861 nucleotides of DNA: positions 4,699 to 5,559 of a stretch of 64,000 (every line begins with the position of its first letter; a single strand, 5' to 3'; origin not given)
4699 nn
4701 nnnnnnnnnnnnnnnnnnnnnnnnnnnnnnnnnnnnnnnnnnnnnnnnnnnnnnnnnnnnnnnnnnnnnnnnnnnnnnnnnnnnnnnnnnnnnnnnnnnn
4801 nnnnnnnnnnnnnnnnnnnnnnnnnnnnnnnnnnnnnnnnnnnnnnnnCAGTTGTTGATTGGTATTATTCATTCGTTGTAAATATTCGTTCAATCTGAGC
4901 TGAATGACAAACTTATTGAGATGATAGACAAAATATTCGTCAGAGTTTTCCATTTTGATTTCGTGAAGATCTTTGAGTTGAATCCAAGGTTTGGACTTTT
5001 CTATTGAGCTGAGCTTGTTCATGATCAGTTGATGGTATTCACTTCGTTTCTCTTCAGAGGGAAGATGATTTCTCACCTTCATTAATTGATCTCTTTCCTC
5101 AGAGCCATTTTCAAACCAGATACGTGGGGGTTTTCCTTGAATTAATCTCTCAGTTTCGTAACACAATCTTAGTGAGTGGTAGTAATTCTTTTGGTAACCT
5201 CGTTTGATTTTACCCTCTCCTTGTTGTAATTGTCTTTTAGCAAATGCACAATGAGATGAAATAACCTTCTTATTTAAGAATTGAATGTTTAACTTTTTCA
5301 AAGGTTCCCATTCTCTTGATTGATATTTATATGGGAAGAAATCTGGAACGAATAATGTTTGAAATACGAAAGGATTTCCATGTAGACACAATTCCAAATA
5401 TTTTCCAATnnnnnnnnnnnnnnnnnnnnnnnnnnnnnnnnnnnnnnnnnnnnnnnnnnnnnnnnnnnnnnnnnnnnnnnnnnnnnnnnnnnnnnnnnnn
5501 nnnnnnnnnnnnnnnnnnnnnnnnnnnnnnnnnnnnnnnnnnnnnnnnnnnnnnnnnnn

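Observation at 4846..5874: Eukaryotic small nucleotidyltransferase with an OAS/SMODS-like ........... motif, immediately abutting a retroelement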

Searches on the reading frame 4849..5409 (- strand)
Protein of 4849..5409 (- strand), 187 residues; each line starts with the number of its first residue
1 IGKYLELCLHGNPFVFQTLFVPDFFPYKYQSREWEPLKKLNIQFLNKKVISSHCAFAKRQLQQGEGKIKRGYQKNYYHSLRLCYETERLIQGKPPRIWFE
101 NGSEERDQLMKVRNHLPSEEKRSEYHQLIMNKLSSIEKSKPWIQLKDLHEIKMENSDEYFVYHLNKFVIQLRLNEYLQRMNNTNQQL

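Call 33: search_protein_representatives(alignment_id=A1)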
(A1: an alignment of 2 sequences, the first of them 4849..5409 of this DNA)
Query: 2 sequences, 187 profile positions. Proteins with E-value up to 0.001 (for the whole library): 116; up to 1e-10: 23; up to 1e-30: 1. The best 116 are listed.
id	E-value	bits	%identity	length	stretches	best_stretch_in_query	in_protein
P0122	2.2e-73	262.3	-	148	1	36-181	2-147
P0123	2.5e-25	105.7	-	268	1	1-174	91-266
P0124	3.8e-25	105.1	-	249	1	1-172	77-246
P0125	1.5e-17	80.3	-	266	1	1-147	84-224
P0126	3.3e-16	75.9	-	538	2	3-129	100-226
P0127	3.8e-16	75.7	-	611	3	63-128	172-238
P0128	4.9e-16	75.4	-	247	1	2-173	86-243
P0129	4.3e-14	69.0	-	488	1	3-175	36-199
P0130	1.1e-13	67.7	-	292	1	4-175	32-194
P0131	1.4e-13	67.4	-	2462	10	21-51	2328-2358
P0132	6.4e-13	65.2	-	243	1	1-172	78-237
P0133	6.6e-13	65.1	-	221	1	1-175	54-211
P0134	6.6e-12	61.9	-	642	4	61-150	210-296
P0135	8.0e-12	61.6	-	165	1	13-153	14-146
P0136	1.4e-11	60.8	-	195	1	3-146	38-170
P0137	1.8e-11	60.5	-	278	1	2-180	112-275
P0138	1.9e-11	60.4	-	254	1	3-147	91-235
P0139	2.7e-11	59.9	-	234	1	1-141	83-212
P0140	3.3e-11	59.6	-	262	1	7-147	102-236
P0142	5.0e-11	59.0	-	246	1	2-139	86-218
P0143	5.1e-11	59.0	-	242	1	2-115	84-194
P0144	5.5e-11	58.9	-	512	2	4-119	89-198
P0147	8.3e-10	55.1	-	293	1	3-115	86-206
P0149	1.0e-09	54.8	-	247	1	3-115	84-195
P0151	1.2e-09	54.5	-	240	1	1-150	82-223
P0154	2.4e-09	53.5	-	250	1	4-146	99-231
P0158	8.0e-09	51.8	-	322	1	1-138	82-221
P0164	4.1e-08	49.5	-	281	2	3-135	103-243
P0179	1.1e-06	44.9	-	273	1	2-122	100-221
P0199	9.0e-06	41.9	-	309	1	2-174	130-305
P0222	2.8e-04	37.0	-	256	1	1-172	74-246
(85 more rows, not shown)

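Call 35: list_cluster_members(proteins=[P0122, P0123, P0124, P0125, P0126, P0127, P0128, P0129, P0130, P0132])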
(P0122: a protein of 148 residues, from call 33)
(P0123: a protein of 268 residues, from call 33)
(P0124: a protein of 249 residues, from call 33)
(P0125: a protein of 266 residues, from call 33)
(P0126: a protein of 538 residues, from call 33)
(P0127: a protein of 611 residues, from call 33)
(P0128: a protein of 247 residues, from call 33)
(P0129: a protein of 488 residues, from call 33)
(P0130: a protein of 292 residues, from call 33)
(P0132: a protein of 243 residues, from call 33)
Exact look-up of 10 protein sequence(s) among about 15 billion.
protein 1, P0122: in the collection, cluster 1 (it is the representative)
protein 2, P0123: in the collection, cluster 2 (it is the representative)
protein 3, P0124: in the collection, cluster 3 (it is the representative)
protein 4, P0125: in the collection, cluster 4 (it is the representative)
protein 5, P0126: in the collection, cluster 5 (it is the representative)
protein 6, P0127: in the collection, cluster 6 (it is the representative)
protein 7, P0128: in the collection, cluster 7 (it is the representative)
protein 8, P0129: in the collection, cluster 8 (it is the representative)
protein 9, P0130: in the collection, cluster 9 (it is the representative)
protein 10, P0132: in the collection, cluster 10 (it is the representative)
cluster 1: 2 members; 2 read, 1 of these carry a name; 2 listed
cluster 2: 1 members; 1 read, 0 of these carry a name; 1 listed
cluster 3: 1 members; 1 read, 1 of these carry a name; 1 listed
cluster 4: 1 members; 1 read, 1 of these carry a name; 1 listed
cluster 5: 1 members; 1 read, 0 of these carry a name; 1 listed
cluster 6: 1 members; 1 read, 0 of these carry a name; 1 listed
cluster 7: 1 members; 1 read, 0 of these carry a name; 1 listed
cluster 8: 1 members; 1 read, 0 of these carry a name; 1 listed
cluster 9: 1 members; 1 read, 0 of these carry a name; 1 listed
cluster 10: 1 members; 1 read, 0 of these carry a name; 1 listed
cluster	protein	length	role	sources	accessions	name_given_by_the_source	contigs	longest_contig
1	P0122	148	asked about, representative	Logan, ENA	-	-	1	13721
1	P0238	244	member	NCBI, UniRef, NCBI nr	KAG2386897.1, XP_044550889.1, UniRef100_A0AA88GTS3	hypothetical protein C9374_001932 [Naegleria lovaniensis] | Uncharacterized protein n=1 Tax=Naegleria lovaniensis TaxID=51637 RepID=A0AA88GTS3_NAELO | uncharacterized protein C9374_001932 [Naegleria lovaniensis]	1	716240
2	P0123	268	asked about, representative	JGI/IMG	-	-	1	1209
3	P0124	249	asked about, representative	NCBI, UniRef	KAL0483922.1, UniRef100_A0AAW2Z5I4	hypothetical protein AKO1_004558 [Acrasis kona] | Nucleotidyltransferase n=1 Tax=Acrasis kona TaxID=1008807 RepID=A0AAW2Z5I4_9EUKA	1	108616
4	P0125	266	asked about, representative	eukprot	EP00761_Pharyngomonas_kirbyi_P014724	gb/GECH01014754.1/.p1 GENE.gb/GECH01014754.1/~~gb/GECH01014754.1/.p1 ORF type:complete ...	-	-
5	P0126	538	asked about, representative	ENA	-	-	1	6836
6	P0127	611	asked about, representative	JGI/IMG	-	-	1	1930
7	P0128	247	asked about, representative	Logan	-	-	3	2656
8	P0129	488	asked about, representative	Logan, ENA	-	-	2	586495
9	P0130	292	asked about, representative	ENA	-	-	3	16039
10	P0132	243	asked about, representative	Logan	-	-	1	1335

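Call 38: list_cluster_members(proteins=[P0133, P0137, P0138, P0139, P0140, P0142, P0143, P0131, P0134, P0144])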
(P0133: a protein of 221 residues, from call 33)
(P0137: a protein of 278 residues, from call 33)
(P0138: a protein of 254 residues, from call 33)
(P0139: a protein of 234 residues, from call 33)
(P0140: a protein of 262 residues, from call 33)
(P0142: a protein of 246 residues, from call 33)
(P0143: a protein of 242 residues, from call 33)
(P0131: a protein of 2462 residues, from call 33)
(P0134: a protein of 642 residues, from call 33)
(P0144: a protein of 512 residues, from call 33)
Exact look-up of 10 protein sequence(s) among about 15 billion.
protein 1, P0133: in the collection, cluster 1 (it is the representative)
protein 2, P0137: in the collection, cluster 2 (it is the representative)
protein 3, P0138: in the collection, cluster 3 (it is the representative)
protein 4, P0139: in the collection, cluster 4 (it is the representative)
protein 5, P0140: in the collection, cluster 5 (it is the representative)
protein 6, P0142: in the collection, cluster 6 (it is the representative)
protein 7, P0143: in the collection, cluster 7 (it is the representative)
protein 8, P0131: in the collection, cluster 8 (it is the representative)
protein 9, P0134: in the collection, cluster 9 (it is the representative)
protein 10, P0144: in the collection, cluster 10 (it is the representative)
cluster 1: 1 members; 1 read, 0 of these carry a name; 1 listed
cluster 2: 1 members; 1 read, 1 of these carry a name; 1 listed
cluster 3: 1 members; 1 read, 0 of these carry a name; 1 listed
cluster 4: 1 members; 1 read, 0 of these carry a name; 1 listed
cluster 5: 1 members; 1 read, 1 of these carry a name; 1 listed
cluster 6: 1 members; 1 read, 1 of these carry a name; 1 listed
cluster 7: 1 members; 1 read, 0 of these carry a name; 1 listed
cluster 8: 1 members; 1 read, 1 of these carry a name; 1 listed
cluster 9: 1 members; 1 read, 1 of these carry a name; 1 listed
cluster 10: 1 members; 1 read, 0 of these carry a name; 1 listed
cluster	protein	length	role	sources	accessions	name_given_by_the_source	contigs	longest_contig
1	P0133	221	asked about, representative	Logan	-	-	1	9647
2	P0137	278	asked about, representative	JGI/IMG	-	predicted nucleotidyltransferase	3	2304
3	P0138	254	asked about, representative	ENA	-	-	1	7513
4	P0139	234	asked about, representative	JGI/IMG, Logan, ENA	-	-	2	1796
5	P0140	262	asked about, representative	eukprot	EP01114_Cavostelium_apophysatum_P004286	TRINITY_DN14483_c0_g1_i1.p1 TRINITY_DN14483_c0_g1~~TRINITY_DN14483_c0_g1_i1.p1 ORF ...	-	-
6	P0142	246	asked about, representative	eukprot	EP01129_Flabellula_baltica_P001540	TRINITY_DN1149_c3_g1_i1.p1 TRINITY_DN1149_c3_g1~~TRINITY_DN1149_c3_g1_i1.p1 ORF ...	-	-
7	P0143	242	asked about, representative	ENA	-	-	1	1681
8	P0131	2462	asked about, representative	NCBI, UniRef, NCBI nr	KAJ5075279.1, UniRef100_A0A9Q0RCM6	interleukin-11 receptor subunit alpha [Anaeramoeba ignava] | Interleukin-11 receptor subunit alpha n=1 Tax=Anaeramoeba ignava TaxID=1746090 ...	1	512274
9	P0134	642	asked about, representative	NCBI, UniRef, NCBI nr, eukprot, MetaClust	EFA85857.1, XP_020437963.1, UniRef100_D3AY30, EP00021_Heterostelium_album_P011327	hypothetical protein PPL_01089 [Heterostelium album PN500] | Uncharacterized protein n=1 Tax=Heterostelium pallidum (strain ATCC 26659 / Pp 5 / PN500) ... | XP_020437963.1 hypothetical protein PPL_01089 [Heterostelium album PN500]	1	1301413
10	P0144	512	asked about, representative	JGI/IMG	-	-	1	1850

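Call 48: find_encoding_contigs(protein=P0122, flank=6000)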
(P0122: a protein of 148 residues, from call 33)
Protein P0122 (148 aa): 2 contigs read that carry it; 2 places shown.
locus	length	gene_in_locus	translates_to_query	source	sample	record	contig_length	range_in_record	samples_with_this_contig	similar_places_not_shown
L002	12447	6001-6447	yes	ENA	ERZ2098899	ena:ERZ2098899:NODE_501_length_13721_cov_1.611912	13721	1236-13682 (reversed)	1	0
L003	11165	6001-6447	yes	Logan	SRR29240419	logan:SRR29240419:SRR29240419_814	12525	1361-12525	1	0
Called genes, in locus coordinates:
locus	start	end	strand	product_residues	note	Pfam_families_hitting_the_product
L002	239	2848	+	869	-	PF17900:Peptidase_M1_N, PF01433:Peptidase_M1, PF11838:ERAP1_C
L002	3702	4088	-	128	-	PF00025:Arf, PF00071:Ras, PF08477:Roc, PF09439:SRPRB (weak)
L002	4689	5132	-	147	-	PF12763:EH (faint), PF13499:EF-hand_7 (weak), PF00036:EF-hand_1, PF13405:EF-hand_6, PF13499:EF-hand_7, PF13202:EF-hand_5 (weak), PF14658:EF-hand_9 (weak), PF13833:EF-hand_8, +3 more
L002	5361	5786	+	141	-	-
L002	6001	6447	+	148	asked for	-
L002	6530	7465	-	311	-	PF01896:DNA_primase_S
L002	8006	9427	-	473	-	PF00628:PHD (weak)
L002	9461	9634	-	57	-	-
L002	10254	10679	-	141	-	-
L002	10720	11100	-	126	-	-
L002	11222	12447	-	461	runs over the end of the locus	PF00651:BTB (faint)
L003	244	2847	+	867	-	PF17900:Peptidase_M1_N, PF01433:Peptidase_M1, PF11838:ERAP1_C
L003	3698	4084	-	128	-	PF00025:Arf, PF00071:Ras, PF08477:Roc, PF09439:SRPRB (weak)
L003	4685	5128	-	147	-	PF12763:EH (faint), PF13499:EF-hand_7 (weak), PF00036:EF-hand_1, PF13405:EF-hand_6, PF13499:EF-hand_7, PF13202:EF-hand_5 (weak), PF14658:EF-hand_9 (weak), PF13833:EF-hand_8, +3 more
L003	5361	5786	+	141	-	-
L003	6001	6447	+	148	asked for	-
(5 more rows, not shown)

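Call 56: predict_structure(alignment_id=A3)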
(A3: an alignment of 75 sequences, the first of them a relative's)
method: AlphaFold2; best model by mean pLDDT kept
length: 249 residues; sequences in the alignment: 75
mean_pLDDT: 94.7   pTM: 0.91
mean pLDDT of the five models: 94.7, 94.7, 94.0, 93.8, 93.7
residues with pLDDT >= 90: 220; 70-90: 27; 50-70: 2; < 50: 0
segments of 3 or more residues with pLDDT < 50: none
pLDDT, mean of each block of 10 residues (from residue 1): 96 98 98 95 98 95 97 98 97 97 96 97 96 96 82 96 96 97 96 90 97 92 79 92 95
secondary structure, 60 per line:
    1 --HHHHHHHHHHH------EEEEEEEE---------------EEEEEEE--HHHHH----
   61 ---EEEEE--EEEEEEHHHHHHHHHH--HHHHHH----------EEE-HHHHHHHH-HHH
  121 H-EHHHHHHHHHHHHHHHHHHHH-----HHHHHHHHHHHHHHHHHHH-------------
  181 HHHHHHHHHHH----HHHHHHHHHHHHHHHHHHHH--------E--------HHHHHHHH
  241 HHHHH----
elements in order: H3-13 E20-27 E43-49 H52-56 E64-68 E71-76 H77-86 H89-94 E105-107 H109-116 H118-121 H124-143 H149-167 H181-191 H196-215 H233-245

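Call 58: fold_search(model_id=the predicted structure, library=pdb)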
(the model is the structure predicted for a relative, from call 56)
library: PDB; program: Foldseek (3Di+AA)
matches with E <= 10: 371; with E <= 0.001: 0
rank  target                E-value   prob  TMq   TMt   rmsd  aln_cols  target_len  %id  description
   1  6un8_A                1.1e-03  0.99  0.35  0.35  15.9       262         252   12  Wild type ANT bound to neomycin (released 2020-05-06)
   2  6un8_B                1.8e-03  0.92  0.30  0.30  15.8       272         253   12  Wild type ANT bound to neomycin (released 2020-05-06)
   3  3c18_B                2.3e-03  0.99  0.37  0.33  12.1       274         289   11  Crystal structure of nucleotidyltransferase-like protein (ZP_00538802.1) from Exiguobacterium sibiricum 255-15 at 1.90 (released 2008-02-12)
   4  6p01_A                2.8e-03  0.99  0.38  0.37   9.0       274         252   11  Apo structure of the E52D mutant of ANT-4 (released 2020-01-29)
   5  6nmk_A                5.2e-03  0.89  0.31  0.31  15.7       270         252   12  Binary complex structure of the T130K mutant of ANT-4'' with Neomycin (released 2020-01-15)
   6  6p06_A                5.2e-03  0.84  0.29  0.28  15.3       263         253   11  Ternary structure of the E52D mutant of ANT-4 with Neomycin and AMPCPP (released 2020-01-29)
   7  9dbj_F                6.4e-03  0.98  0.39  0.43  10.9       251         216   13  Structure of Hailong HalB R164A mutant with non-hydrolyzable dATP (released 2025-05-07)
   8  1kny_A                6.4e-03  0.97  0.39  0.39   8.7       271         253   10  KANAMYCIN NUCLEOTIDYLTRANSFERASE (released 1996-08-17)
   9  6nmk_B                6.8e-03  0.82  0.30  0.29  15.6       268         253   11  Binary complex structure of the T130K mutant of ANT-4'' with Neomycin (released 2020-01-15)
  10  3jyy_B                1.0e-02  0.66  0.26  0.25  14.8       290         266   10  SeMet LinB complexed with PPi (released 2009-11-03)
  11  9dbh_B                1.1e-02  0.98  0.41  0.45  11.5       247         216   12  Structure of Hailong HalB in complex with oligodeoxyadenylate (released 2025-05-07)
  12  3c18_A                1.1e-02  0.92  0.31  0.28   9.7       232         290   12  Crystal structure of nucleotidyltransferase-like protein (ZP_00538802.1) from Exiguobacterium sibiricum 255-15 at 1.90 (released 2008-02-12)
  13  3jyy_A                1.6e-02  0.60  0.26  0.24  15.2       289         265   10  SeMet LinB complexed with PPi (released 2009-11-03)
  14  9dbj_B                5.2e-02  0.72  0.34  0.38  11.1       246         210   11  Structure of Hailong HalB R164A mutant with non-hydrolyzable dATP (released 2025-05-07)
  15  6u7b_A                7.3e-02  0.11  0.15  0.14  19.4       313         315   10  Structure of E. coli MS115-1 CdnC:HORMA-deltaN complex (released 2019-12-25)
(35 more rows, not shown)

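Call 72: list_cluster_members(proteins=[P0147, P0149, P0151, P0154, P0158, P0164, P0179, P0199, P0222, P0240])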
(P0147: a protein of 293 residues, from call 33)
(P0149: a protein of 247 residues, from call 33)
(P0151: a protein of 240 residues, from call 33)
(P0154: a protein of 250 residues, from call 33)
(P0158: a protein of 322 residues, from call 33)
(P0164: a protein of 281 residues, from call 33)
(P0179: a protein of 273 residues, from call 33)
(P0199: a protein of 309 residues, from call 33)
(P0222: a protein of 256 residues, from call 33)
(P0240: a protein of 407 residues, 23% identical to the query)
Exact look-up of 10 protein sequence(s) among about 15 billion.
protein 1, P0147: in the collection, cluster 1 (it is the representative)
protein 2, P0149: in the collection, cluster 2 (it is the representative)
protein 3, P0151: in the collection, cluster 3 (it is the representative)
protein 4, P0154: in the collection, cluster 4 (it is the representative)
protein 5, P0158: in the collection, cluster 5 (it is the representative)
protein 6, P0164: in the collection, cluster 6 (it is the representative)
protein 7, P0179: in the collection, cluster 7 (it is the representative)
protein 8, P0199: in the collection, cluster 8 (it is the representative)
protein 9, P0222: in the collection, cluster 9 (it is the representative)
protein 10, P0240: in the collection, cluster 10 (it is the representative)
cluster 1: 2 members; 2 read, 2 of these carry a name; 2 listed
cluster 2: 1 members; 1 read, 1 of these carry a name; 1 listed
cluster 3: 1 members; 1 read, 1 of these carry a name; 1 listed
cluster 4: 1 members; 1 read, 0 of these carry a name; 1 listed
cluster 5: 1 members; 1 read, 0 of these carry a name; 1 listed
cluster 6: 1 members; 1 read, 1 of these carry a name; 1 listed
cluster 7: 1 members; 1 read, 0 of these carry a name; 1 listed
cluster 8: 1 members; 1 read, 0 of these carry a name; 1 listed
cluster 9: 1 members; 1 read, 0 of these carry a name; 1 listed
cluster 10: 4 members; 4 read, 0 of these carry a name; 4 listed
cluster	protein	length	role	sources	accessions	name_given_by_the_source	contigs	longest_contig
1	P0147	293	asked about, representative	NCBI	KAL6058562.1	Nucleotidyltransferase [Balamuthia mandrillaris]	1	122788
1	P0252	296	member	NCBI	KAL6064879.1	Nucleotidyltransferase [Balamuthia mandrillaris]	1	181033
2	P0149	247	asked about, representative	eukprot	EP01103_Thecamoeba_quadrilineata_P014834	TRINITY_DN4523_c0_g1_i1.p1 TRINITY_DN4523_c0_g1~~TRINITY_DN4523_c0_g1_i1.p1 ORF ...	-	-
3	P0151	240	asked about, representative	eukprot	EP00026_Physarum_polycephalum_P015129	Phypoly_transcript_15748.p1 GENE.Phypoly_transcript_15748~~Phypoly_transcript_15748.p1 ...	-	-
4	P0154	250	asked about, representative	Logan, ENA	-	-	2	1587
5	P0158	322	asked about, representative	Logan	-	-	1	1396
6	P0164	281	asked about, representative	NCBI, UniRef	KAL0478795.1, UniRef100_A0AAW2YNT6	hypothetical protein AKO1_008355 [Acrasis kona] | Nucleotidyltransferase n=1 Tax=Acrasis kona TaxID=1008807 RepID=A0AAW2YNT6_9EUKA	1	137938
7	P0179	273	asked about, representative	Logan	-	-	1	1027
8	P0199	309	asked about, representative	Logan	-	-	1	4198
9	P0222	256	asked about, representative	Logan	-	-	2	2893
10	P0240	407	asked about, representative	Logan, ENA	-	-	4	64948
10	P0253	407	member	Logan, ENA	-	-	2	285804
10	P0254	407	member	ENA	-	-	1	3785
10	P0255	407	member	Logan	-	-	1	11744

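Call 80: fold_search(model_id=the predicted structure, library=viral)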
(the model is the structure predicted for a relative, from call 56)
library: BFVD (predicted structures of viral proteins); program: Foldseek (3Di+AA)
matches with E <= 10: 354; with E <= 0.001: 36
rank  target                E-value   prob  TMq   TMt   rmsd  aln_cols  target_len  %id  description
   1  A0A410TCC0            1.5e-10  1.00  0.70  0.74   3.6       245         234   18  (no name in the UniProt tables at hand)
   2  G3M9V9                1.6e-10  1.00  0.72  0.36   4.2       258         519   19  Gp218 [Bacillus phage G]
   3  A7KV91                5.1e-10  1.00  0.66  0.64   5.4       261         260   16  (no name in the UniProt tables at hand)
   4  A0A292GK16            5.7e-10  1.00  0.70  0.61   5.0       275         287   14  (no name in the UniProt tables at hand)
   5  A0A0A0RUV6            5.7e-10  1.00  0.65  0.67   4.4       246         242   18  Nucleotidyltransferase [Bacillus phage Mater]
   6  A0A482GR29            1.2e-09  1.00  0.71  0.75   3.3       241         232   18  (no name in the UniProt tables at hand)
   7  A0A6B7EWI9            2.8e-09  1.00  0.71  0.53   6.9       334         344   13  (no name in the UniProt tables at hand)
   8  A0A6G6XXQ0            1.2e-08  1.00  0.65  0.55   8.4       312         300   14  (no name in the UniProt tables at hand)
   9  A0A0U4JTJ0            2.4e-08  1.00  0.66  0.53   8.0       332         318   15  (no name in the UniProt tables at hand)
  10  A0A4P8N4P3            3.0e-08  1.00  0.65  0.52   8.5       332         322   15  Nucleotidyltransferase [Rheinheimera phage vB_RspM_Barba19A]
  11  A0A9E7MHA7            4.2e-08  1.00  0.69  0.62   4.9       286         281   16  Uncharacterized protein [Enterococcus phage Sw5]
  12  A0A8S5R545            4.2e-08  1.00  0.63  0.58   6.6       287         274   17  Putative nucleotidyltransferase [Ackermannviridae sp. ctaCq7]
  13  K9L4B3                5.3e-08  1.00  0.49  0.46   2.4       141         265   24  Nucleotidyltransferase [Pectobacterium phage phiTE]
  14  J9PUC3                1.2e-07  1.00  0.68  0.60   4.7       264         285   14  Nucleotidyltransferase [Bacillus phage BCD7]
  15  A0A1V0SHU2            2.9e-07  1.00  0.56  0.61   5.0       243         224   14  Putative nucleotidyltransferase [Klosneuvirus KNV1]
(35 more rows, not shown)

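Call 88: search_protein_families(library=padloc, proteins=[P0124], max_evalue=1)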
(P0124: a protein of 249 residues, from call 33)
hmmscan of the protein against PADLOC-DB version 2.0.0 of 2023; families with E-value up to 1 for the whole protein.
P0124 (249 aa): 0 families

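Call 89: search_protein_families(library=phrogs, proteins=[P0124], max_evalue=0.01)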
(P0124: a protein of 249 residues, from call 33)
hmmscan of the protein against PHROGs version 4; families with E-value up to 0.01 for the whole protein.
P0124 (249 aa): 2 families
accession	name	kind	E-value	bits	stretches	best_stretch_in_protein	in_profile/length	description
phrog_388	-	DNA, RNA and nucleotide metabolism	1.8e-25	90.8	1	10-145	27-163/351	nucleotidyltransferase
phrog_14344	-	DNA, RNA and nucleotide metabolism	1.3e-06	29.4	1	20-173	28-182/262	nucleotidyltransferase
